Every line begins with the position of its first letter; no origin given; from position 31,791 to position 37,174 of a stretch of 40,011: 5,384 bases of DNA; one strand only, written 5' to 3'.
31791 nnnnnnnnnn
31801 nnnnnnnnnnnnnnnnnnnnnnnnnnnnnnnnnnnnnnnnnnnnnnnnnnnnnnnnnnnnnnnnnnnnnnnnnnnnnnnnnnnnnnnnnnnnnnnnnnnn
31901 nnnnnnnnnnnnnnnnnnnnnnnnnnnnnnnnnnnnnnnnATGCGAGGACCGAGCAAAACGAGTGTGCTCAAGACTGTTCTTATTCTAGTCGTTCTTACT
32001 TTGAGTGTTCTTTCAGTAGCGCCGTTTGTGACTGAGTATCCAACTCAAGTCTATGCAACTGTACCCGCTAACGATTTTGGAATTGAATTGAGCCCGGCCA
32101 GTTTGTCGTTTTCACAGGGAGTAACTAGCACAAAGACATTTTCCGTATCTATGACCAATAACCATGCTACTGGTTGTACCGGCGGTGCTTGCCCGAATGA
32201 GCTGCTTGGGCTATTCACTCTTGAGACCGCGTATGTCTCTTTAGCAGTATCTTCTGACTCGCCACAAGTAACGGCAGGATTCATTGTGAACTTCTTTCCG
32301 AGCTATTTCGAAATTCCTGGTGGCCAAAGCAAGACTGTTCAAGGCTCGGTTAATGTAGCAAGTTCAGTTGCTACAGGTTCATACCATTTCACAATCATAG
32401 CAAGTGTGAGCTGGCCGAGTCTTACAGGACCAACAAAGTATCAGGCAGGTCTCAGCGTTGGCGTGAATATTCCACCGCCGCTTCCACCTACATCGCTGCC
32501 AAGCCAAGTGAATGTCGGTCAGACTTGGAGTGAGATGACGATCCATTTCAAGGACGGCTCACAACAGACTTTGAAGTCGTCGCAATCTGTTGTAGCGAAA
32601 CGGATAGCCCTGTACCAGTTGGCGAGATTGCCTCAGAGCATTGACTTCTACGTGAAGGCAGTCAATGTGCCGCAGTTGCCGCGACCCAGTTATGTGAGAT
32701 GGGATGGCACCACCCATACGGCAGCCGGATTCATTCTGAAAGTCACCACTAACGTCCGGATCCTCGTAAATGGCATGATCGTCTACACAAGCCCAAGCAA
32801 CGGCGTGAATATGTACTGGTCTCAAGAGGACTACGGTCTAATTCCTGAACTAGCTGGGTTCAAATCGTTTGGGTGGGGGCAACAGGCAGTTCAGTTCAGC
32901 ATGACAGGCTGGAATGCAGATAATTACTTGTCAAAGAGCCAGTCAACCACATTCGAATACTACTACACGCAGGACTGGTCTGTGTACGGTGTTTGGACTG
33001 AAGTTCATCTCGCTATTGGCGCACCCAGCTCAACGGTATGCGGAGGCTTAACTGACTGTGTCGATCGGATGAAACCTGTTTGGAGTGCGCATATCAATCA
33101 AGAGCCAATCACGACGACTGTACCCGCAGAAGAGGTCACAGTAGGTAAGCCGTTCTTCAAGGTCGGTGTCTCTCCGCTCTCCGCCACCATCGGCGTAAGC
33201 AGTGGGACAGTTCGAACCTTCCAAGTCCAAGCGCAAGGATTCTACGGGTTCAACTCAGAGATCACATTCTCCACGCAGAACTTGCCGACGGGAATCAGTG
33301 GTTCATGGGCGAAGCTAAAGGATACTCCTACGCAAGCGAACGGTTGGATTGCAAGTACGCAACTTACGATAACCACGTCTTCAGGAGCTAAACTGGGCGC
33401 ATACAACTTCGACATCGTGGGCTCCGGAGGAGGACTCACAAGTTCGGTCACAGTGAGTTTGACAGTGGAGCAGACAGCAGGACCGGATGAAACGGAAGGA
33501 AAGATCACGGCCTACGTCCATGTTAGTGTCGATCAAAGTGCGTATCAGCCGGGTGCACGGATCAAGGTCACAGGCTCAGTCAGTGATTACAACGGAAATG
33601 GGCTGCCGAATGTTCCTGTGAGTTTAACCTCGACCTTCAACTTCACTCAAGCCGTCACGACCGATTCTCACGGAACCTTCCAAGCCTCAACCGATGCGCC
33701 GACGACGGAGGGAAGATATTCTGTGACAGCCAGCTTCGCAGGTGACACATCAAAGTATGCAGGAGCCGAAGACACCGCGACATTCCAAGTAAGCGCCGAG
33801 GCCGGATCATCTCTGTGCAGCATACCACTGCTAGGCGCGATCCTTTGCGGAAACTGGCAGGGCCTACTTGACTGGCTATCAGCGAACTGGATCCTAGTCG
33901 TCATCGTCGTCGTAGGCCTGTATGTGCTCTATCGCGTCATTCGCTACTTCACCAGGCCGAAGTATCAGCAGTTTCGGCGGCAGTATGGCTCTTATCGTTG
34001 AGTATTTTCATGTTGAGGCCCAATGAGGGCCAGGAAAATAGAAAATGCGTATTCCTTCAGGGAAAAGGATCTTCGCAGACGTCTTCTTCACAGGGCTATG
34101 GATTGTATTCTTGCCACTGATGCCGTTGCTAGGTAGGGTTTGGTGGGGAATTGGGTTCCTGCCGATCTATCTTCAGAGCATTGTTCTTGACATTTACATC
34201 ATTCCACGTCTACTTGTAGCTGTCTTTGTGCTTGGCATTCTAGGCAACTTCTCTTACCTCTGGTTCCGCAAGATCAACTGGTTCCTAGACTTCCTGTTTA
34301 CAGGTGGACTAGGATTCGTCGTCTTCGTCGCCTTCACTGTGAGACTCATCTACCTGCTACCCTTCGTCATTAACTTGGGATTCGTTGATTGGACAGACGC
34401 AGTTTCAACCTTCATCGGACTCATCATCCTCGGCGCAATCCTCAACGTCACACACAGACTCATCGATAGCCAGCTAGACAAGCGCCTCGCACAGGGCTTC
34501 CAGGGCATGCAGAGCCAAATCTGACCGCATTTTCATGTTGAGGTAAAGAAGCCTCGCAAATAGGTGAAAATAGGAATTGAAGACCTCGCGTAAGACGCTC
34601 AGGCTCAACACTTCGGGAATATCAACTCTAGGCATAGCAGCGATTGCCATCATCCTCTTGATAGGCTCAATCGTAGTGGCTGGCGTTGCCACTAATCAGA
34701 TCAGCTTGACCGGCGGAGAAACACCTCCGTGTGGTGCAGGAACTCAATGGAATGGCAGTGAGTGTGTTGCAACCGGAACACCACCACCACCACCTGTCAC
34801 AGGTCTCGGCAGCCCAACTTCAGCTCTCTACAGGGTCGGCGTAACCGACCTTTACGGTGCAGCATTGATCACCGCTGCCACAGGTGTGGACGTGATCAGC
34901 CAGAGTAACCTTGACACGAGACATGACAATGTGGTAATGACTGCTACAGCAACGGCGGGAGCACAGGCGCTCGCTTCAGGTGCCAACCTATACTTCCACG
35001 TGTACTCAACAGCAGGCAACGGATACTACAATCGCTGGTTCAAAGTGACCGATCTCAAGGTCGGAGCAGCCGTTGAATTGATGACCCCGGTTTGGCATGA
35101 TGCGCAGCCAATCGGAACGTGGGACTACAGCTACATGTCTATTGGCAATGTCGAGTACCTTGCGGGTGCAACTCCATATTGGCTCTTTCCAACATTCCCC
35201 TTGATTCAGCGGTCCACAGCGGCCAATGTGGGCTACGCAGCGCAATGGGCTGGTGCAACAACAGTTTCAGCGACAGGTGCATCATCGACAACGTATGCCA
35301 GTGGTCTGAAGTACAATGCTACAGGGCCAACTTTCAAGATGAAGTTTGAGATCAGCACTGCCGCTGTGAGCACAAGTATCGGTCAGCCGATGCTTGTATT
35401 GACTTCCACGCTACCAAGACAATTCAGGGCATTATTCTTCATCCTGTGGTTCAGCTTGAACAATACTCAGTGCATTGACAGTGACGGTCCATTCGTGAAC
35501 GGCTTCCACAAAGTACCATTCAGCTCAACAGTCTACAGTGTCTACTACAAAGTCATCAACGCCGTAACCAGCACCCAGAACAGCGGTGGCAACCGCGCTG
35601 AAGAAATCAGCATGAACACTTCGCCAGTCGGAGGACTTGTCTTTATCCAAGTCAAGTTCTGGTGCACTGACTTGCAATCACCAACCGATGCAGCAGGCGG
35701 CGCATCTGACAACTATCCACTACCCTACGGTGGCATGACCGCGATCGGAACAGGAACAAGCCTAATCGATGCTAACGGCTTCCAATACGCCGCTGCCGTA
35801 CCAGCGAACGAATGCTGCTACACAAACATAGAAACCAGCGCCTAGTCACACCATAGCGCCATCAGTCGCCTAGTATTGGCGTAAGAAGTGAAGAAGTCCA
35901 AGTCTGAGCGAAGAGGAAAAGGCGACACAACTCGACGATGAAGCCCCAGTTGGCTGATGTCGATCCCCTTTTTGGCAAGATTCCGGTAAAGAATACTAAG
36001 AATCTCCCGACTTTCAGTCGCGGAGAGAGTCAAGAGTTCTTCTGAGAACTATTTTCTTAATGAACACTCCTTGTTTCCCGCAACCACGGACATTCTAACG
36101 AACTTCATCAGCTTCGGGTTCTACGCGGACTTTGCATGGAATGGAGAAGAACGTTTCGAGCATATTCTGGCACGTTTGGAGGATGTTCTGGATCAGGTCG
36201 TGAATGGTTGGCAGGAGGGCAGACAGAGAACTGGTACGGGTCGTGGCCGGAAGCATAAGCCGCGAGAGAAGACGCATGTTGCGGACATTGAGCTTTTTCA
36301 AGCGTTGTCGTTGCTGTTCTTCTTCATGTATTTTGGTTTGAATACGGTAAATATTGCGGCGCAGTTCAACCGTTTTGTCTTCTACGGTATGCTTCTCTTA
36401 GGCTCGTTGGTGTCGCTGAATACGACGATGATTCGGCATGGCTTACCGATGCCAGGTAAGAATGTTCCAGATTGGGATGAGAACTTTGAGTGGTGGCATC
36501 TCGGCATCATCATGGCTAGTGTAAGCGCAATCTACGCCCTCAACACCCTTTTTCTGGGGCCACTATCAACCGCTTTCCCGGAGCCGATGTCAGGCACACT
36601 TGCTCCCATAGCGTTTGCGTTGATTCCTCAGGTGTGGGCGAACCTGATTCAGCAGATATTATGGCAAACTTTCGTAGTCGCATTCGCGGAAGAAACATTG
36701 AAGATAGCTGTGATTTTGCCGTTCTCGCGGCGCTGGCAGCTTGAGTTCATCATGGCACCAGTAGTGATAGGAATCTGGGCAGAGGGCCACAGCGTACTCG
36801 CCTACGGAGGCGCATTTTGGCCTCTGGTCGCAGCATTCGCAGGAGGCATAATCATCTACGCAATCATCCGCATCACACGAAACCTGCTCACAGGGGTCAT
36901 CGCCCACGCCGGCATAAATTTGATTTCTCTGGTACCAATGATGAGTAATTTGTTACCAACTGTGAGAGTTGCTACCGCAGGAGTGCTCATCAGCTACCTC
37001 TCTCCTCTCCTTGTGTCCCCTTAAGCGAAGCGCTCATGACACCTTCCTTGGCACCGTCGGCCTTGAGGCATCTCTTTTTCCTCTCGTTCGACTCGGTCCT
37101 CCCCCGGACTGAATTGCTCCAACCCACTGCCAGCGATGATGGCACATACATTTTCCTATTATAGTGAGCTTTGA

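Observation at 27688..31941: Five-copy non-ATG N-terminal module (L/V)S(S/T)DRRx(L/I)YG + Gly/Arg/Lys tail heading unrelated ORFs, chained in one reading frame around a TnpB-like gene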

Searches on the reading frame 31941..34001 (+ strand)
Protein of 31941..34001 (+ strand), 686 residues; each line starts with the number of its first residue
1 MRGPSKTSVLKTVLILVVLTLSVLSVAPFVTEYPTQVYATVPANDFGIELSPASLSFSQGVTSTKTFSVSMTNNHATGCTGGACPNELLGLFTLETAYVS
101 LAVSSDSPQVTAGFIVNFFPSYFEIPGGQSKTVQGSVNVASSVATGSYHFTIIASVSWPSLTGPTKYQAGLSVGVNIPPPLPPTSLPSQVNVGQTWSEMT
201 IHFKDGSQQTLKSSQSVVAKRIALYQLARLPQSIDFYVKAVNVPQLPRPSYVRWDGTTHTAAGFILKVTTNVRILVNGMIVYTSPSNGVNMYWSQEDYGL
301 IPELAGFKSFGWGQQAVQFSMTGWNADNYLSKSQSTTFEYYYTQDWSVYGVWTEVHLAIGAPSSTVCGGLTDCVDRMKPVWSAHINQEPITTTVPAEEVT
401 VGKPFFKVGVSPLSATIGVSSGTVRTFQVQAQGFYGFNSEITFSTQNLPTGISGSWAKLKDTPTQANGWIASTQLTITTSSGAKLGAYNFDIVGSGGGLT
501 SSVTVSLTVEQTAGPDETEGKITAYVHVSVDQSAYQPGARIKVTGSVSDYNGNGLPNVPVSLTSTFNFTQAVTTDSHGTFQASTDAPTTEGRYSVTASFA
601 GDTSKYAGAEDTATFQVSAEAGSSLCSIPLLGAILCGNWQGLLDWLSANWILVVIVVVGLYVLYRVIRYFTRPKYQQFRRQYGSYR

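Call 9: search_protein_families(library=pfam, proteins=[window:31941-34001:+], max_evalue=0.01)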
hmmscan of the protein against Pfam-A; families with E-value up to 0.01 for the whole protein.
window:31941-34001:+ (686 aa): 5 families
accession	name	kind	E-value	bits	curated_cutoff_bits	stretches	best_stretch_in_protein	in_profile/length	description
PF02369.22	Big_1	-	5.6e-07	30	34.9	1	539-609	17-86/93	Bacterial Ig-like domain (group 1)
PF13620.12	CarboxypepD_reg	-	2.3e-06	28.3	32.3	1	543-605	2-62/82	Carboxypeptidase regulatory-like domain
PF01835.25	MG2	-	1e-05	26.3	32.8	1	526-617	2-96/96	MG2 domain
PF17789.7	MG4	-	1.9e-05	25.2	24.7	1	533-600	8-76/95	Macroglobulin domain MG4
PF09134.16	Invasin_D3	-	0.0014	19.6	33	1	542-604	23-87/98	Invasin, domain 3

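Call 85: search_protein_families(library=phrogs, proteins=[window:31941-34001:+], max_evalue=0.1)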
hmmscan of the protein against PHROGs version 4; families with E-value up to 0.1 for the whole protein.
window:31941-34001:+ (686 aa): 0 families

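Call 108: find_related_loci(query=A8, collection=genome_contigs, flank=10000)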
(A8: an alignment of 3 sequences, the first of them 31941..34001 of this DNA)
Query A8 (686 aa) in genome_contigs; peptide patterns used: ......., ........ (x = any residue, [..] = any of these).
48 stretches matched a pattern, but none encodes a relative of the query by tblastn (E <= 1e-3).

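Call 109: find_related_loci(query=A8, collection=viral_contigs, flank=10000)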
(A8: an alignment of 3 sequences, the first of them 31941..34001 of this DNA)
Query A8 (686 aa) in viral_contigs; peptide patterns used: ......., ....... (x = any residue, [..] = any of these).
34 stretches matched a pattern, but none encodes a relative of the query by tblastn (E <= 1e-3).

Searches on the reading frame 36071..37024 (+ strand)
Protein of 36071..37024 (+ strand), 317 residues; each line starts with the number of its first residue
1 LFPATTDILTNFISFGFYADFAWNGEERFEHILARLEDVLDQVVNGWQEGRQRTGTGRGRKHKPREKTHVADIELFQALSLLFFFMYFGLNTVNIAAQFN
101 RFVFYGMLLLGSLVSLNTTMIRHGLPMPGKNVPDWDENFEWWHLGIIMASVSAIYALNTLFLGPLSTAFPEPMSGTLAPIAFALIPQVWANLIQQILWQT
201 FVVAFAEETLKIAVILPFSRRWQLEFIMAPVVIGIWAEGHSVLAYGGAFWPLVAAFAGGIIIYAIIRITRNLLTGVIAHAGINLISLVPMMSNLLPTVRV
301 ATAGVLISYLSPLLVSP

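Call 11: search_protein_families(library=phrogs, proteins=[window:36071-37024:+], max_evalue=0.001)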
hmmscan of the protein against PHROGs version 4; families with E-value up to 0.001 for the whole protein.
window:36071-37024:+ (317 aa): 0 families

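Call 31: search_protein_families(library=pfam, proteins=[window:36071-37024:+], max_evalue=0.01)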
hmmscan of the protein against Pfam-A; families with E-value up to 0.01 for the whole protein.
window:36071-37024:+ (317 aa): 1 family
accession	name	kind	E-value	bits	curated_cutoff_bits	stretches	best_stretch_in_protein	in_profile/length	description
PF02517.21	Rce1-like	-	3.1e-05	24.6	22.4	1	191-285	3-93/93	Type II CAAX prenyl endopeptidase Rce1-like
